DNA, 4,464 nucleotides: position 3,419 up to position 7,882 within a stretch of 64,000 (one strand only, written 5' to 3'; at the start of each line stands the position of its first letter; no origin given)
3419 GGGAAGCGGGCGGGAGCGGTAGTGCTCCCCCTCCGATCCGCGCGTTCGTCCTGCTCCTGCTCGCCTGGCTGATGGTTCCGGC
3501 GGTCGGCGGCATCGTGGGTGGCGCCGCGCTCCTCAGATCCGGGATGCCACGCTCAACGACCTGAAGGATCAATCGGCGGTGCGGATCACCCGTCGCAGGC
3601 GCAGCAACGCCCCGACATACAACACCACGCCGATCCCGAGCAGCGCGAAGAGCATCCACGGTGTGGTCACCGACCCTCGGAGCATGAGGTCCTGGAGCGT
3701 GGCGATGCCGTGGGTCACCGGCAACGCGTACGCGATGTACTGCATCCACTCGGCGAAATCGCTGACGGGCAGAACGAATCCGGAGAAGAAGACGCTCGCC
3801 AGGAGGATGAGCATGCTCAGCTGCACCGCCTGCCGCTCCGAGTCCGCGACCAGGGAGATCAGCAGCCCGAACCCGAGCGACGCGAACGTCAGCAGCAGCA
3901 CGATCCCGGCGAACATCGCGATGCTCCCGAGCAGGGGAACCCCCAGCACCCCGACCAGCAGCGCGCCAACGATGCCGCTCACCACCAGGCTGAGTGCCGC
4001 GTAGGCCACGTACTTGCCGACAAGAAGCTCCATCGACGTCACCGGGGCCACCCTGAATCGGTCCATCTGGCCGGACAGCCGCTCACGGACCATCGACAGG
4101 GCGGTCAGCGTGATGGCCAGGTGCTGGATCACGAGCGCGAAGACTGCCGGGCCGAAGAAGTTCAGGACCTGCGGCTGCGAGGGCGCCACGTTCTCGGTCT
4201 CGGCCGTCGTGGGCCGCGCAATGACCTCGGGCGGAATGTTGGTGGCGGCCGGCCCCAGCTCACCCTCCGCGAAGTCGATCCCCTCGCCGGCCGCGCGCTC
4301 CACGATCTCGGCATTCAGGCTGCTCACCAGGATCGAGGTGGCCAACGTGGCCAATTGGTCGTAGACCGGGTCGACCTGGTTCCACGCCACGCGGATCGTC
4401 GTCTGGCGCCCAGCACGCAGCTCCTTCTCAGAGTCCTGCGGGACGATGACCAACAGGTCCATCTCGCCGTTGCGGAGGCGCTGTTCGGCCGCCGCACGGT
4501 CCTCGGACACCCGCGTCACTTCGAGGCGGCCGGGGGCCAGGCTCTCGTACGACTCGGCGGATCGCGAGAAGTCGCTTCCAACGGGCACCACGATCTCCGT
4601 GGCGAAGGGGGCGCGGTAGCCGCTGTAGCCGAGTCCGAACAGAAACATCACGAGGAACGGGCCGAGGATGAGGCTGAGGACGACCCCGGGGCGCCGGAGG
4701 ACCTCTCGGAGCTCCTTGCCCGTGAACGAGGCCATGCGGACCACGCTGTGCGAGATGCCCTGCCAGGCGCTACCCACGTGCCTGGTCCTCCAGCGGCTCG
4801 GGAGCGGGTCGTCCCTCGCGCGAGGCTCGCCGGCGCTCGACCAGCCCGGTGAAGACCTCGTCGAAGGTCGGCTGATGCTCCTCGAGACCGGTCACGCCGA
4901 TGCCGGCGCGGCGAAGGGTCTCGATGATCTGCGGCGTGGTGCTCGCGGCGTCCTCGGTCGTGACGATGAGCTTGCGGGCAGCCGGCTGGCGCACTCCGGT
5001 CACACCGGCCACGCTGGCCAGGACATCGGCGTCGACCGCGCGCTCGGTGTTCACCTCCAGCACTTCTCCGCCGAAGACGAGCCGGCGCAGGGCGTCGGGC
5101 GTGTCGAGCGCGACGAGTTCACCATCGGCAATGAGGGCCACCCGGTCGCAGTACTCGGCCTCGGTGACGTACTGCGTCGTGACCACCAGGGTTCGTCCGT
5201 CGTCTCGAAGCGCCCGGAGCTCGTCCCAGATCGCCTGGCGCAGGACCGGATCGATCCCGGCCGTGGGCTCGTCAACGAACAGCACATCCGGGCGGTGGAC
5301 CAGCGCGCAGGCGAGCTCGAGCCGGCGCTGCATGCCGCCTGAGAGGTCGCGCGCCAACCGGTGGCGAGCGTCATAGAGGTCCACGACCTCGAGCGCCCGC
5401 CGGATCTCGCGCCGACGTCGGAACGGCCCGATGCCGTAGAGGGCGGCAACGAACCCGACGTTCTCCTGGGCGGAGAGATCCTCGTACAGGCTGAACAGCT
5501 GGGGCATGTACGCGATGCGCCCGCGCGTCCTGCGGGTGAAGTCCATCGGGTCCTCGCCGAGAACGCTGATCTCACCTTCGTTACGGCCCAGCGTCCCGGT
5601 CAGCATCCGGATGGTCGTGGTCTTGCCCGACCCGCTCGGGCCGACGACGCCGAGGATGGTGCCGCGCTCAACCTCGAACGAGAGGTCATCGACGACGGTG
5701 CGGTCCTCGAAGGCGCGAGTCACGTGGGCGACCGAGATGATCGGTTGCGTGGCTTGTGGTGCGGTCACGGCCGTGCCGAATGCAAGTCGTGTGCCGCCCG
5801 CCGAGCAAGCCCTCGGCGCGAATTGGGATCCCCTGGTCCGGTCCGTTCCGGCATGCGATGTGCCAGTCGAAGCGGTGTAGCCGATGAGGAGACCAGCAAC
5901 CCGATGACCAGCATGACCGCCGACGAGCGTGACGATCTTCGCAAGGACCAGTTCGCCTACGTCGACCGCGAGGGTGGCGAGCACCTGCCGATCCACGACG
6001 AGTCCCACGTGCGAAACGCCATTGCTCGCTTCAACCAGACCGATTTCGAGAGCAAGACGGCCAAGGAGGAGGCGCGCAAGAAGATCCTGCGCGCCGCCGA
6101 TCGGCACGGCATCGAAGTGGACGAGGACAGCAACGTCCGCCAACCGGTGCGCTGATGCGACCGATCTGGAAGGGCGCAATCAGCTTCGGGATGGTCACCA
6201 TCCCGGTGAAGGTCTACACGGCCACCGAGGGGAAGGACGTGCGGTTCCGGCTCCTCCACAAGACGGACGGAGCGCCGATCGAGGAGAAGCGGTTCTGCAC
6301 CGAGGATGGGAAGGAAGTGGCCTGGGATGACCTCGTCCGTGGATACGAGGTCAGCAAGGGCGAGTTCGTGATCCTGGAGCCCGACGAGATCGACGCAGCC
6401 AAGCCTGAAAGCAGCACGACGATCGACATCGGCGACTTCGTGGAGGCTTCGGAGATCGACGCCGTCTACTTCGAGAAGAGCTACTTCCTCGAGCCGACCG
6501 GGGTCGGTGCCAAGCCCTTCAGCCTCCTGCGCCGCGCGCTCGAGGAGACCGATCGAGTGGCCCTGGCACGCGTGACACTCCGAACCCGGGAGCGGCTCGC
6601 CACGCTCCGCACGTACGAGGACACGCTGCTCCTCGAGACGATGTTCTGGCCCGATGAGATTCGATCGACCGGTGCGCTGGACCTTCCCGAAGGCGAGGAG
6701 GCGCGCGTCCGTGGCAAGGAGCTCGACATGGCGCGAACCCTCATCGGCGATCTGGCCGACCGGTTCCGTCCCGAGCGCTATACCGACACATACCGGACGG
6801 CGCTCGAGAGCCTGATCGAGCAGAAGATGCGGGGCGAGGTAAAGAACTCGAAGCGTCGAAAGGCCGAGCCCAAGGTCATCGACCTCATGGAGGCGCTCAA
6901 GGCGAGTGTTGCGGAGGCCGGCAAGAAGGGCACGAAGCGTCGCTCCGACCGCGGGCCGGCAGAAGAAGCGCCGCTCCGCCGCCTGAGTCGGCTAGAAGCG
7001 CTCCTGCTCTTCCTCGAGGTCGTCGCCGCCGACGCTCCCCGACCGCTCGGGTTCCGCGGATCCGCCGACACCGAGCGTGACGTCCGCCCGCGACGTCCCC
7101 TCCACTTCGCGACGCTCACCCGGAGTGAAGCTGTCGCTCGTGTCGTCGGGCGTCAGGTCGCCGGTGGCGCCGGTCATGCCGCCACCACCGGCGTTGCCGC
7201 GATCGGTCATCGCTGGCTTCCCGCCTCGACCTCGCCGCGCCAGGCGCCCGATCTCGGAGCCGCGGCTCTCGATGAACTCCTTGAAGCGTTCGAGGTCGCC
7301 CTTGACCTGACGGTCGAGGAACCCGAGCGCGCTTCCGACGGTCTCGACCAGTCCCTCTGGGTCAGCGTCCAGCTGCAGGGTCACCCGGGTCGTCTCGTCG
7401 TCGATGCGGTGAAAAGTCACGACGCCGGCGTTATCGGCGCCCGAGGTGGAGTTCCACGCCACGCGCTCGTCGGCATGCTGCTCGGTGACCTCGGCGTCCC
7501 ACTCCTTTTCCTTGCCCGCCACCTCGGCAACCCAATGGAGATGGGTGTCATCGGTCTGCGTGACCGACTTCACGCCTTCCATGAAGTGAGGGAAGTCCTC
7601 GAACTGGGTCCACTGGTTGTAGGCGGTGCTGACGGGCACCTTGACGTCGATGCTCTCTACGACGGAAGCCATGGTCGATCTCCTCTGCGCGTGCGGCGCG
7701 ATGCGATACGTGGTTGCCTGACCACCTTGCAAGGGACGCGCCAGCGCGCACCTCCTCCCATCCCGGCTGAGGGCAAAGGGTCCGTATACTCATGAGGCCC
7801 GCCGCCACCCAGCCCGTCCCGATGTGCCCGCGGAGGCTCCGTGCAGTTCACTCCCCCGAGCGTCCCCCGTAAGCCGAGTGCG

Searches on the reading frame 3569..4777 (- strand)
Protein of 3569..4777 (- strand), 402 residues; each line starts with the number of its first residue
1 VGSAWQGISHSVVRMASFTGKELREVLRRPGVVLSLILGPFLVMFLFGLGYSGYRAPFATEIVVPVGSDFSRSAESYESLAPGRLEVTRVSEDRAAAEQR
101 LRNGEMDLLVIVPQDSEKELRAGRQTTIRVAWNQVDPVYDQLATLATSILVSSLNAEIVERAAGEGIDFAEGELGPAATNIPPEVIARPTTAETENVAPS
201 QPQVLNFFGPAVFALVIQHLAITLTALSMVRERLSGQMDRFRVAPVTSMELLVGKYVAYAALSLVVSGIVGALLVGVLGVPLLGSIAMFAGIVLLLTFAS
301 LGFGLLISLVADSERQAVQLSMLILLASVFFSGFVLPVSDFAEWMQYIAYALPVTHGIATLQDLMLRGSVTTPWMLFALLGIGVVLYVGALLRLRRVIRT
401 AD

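Call 77: search_protein_families(library=pfam, proteins=[window:3569-4777:-], max_evalue=0.001)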
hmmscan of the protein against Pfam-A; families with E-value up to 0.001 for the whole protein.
window:3569-4777:- (402 aa): 4 families
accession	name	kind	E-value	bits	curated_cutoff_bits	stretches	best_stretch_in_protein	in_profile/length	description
PF12698.13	ABC2_membrane_3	-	1.2e-37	130.3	31.6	1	34-391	5-345/347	ABC-2 family transporter protein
PF01061.29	ABC2_membrane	-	1.9e-25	90.1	26.9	1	203-365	47-210/211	ABC-2 type transporter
PF12679.13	ABC2_membrane_2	-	1.8e-16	60.7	27.2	1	21-396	6-280/283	ABC-2 family transporter protein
PF12730.13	ABC2_membrane_4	-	9.5e-06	26.1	27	1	194-338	38-169/179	ABC-2 family transporter protein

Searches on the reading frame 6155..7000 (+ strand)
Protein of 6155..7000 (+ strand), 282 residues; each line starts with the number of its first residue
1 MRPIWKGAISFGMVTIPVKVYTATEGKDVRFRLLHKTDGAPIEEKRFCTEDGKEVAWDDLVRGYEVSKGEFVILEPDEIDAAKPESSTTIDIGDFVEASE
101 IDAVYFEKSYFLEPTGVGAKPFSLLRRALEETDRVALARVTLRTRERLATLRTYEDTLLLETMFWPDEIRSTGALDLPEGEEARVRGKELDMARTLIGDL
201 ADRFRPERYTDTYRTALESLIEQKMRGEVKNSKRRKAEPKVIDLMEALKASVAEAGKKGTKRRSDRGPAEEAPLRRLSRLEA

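Call 3: search_protein_families(library=pfam, proteins=[window:6155-7000:+], max_evalue=0.01)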
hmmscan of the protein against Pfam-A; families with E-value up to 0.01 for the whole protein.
window:6155-7000:+ (282 aa): 1 family
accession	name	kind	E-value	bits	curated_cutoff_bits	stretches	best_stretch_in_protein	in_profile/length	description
PF02735.22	Ku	-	2.1e-51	174.9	25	1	10-192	1-190/190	Ku70/Ku80 beta-barrel domain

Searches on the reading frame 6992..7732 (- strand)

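Call 3: search_protein_families(library=pfam, proteins=[window:6992-7732:-], max_evalue=0.01)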
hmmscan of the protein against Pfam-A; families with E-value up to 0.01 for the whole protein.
window:6992-7732:- (246 aa): 2 families
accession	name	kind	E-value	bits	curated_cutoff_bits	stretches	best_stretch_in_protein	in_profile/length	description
PF03364.25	Polyketide_cyc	-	8e-20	71.8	23.4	1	30-149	1-123/126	Polyketide cyclase / dehydrase and lipid transport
PF10604.15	Polyketide_cyc2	-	3.2e-08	34.4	27.4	1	21-151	1-138/142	Polyketide cyclase / dehydrase and lipid transport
